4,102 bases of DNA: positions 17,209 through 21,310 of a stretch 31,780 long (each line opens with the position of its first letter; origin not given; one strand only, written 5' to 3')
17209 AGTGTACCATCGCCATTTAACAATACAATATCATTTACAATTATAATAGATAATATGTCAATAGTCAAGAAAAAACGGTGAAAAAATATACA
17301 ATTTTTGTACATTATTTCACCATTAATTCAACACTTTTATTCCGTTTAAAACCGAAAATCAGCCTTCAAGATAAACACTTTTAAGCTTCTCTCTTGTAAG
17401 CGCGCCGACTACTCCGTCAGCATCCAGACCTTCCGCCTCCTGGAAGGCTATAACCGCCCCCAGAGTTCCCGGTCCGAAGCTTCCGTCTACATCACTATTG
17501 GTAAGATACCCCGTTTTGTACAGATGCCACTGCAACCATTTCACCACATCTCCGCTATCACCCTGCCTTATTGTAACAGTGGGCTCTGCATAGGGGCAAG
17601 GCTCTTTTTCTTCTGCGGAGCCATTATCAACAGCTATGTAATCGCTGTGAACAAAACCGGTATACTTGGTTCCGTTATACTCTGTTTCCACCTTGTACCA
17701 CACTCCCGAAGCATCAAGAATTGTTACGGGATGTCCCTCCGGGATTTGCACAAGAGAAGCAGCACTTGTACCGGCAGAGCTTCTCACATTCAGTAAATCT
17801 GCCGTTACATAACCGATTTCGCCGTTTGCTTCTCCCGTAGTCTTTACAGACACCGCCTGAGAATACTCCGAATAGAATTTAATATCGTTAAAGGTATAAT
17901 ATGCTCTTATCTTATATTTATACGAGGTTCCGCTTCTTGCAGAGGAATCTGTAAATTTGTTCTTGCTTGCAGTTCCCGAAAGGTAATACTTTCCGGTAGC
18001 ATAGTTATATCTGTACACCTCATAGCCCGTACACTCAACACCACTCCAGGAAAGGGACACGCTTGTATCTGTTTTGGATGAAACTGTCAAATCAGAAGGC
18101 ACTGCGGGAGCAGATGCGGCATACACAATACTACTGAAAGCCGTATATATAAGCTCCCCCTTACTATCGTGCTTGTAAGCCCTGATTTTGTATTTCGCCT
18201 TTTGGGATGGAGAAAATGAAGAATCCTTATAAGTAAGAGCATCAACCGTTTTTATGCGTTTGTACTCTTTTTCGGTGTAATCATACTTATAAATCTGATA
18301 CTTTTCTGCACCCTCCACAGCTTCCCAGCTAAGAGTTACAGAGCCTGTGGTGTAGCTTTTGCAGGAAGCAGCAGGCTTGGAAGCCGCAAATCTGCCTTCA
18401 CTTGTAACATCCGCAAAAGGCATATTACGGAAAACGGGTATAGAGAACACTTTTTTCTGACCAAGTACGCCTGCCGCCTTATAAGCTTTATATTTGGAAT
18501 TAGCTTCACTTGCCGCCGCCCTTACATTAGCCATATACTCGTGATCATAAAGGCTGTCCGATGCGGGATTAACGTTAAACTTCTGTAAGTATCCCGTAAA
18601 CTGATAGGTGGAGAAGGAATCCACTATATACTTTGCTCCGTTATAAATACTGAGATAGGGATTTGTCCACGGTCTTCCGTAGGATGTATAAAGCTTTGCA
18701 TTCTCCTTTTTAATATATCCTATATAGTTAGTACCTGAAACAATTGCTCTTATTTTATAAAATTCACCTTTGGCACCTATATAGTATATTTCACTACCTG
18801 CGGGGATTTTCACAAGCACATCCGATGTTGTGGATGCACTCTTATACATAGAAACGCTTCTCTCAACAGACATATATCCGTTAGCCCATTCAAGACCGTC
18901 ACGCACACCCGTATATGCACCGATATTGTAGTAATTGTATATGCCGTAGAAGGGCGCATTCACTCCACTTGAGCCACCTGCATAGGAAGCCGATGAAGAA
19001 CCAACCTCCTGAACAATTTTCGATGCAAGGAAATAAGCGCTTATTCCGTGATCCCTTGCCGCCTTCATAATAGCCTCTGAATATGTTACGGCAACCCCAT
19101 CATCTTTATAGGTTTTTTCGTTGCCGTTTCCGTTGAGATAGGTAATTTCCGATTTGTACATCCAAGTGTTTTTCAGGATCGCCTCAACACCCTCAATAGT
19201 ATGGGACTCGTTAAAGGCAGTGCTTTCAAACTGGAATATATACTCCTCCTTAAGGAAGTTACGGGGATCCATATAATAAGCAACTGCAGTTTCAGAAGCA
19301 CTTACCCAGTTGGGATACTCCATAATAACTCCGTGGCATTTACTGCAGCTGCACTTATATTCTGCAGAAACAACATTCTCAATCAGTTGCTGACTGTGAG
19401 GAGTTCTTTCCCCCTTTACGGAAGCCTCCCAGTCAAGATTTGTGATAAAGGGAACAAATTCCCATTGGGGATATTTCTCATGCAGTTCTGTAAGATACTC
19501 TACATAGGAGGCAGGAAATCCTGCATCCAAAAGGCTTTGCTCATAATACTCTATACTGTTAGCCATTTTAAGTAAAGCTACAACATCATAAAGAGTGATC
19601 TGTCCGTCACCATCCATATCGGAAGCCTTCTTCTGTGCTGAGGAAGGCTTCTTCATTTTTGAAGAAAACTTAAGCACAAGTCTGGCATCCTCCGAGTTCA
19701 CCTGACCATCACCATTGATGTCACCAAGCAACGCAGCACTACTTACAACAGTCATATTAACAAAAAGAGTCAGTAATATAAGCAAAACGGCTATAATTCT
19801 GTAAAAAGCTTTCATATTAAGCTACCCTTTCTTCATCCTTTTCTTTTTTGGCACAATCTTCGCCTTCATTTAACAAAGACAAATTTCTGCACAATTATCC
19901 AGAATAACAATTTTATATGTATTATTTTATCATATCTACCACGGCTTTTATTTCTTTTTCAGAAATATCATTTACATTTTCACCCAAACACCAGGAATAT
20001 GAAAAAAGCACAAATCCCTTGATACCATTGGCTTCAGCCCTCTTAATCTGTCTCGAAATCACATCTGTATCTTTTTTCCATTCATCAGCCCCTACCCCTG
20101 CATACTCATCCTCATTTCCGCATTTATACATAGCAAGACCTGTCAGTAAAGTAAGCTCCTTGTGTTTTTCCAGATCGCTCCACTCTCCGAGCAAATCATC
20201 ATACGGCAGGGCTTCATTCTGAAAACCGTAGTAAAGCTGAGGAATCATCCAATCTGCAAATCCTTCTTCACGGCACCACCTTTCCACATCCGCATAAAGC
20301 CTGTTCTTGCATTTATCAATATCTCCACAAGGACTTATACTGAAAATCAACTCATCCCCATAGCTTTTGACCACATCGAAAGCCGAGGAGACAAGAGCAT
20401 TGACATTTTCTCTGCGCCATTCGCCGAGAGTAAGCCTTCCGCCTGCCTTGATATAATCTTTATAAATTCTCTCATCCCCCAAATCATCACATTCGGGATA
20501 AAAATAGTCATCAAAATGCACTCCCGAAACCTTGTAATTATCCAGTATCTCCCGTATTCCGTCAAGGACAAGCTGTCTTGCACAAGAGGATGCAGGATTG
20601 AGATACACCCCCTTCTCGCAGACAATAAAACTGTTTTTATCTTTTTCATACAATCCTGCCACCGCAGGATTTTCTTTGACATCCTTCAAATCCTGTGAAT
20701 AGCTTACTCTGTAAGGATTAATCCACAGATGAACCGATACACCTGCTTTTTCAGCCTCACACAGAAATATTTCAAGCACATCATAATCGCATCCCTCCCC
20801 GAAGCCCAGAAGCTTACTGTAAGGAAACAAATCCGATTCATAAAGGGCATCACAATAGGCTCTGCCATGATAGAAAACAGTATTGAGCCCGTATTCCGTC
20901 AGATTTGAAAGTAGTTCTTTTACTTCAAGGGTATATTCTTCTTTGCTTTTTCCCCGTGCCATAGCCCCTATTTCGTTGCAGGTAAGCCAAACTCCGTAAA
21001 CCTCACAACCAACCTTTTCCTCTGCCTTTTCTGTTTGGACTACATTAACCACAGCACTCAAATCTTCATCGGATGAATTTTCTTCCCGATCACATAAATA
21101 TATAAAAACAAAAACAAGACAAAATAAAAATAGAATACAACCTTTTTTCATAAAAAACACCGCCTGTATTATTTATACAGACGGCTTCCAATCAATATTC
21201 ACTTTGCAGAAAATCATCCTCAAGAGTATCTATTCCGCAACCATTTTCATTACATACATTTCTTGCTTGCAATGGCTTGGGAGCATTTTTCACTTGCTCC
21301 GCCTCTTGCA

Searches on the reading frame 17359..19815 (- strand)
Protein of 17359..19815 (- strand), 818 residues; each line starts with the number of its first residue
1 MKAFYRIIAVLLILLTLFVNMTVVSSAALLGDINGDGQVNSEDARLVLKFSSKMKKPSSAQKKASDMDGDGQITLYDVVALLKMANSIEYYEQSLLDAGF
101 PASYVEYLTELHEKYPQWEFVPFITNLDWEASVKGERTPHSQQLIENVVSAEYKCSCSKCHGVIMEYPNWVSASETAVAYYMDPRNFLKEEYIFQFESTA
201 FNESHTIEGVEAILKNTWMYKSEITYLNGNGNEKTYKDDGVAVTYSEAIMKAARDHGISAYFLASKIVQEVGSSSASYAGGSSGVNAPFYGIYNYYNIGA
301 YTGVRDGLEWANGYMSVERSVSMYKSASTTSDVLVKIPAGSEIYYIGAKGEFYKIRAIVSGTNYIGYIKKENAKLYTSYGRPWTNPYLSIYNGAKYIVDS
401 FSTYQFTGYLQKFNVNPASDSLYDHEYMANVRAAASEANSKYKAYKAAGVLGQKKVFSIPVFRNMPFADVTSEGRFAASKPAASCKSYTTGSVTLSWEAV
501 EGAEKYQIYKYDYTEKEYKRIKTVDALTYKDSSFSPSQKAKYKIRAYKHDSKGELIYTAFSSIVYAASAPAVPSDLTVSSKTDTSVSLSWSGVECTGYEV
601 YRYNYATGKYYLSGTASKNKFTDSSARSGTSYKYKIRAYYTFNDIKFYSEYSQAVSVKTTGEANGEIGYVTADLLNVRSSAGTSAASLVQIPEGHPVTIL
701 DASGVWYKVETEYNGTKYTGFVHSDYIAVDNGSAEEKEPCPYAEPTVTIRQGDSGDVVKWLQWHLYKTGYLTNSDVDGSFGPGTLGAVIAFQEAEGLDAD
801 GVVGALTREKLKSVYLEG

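Call 9: search_protein_families(library=pfam, proteins=[window:17359-19815:-], max_evalue=0.001)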
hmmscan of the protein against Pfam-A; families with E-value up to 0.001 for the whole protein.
window:17359-19815:- (818 aa): 5 families
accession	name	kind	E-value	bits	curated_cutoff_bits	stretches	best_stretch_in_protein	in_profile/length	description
PF08239.17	SH3_3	-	2.3e-16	60.1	27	1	675-727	3-53/54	Bacterial SH3 domain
PF01471.23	PG_binding_1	-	1.5e-14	54.3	23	1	754-811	1-57/57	Putative peptidoglycan binding domain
PF00404.24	Dockerin_1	-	5.6e-11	42.9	22.9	1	30-81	1-52/57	Dockerin type I domain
PF00041.27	fn3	-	1.9e-06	28.4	25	1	573-641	3-71/84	Fibronectin type III domain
PF06347.19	SH3_4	-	0.00022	21.4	24.1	0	673-711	3-42/56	Bacterial SH3 domain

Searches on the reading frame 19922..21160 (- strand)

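Call 10: search_protein_families(library=pfam, proteins=[window:19922-21160:-], max_evalue=0.001)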
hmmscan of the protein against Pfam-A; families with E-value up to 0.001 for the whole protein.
window:19922-21160:- (412 aa): 1 family
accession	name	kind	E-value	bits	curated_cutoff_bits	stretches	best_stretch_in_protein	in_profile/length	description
PF02638.21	GHL10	-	4.1e-41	141.5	27.9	1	54-349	2-301/311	Glycosyl hydrolase-like 10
